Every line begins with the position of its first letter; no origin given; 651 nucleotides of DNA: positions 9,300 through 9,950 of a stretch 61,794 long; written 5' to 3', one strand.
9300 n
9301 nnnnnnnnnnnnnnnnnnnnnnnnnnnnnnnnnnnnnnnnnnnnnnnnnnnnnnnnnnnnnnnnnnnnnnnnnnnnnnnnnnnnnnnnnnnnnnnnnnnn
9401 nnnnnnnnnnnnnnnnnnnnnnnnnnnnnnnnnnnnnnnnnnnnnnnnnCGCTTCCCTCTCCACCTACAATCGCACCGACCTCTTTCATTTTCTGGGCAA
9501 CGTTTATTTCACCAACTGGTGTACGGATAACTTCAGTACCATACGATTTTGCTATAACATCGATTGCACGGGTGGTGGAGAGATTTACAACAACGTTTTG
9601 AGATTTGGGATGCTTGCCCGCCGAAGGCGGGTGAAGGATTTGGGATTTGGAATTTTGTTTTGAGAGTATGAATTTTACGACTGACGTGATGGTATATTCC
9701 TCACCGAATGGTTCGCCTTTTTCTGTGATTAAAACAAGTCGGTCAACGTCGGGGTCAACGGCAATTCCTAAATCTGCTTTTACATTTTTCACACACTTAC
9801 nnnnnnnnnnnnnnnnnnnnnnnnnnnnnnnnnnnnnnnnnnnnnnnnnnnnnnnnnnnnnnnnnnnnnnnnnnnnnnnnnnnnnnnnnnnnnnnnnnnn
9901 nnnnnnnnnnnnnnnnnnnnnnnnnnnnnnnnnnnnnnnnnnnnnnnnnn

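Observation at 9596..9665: Palindromic, heptamer-flanked element sitting in-frame inside glmM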

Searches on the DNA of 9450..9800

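Call 56: search_rna_families(source=window, start=9450, end=9800, threshold=evalue, max_evalue=10)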
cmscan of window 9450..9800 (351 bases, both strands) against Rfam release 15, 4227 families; matches with E-value up to 10: 2.
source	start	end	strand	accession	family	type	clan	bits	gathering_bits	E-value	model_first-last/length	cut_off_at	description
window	9637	9698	+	RF00355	snoR28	Gene; snRNA; snoRNA; CD-box;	-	17.9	45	1.1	1-78/78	no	Small nucleolar RNA snoR28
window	9476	9543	+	RF00657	mir-184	Gene; miRNA;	-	12.7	54.1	5.1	1-86/86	no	mir-184 microRNA precursor family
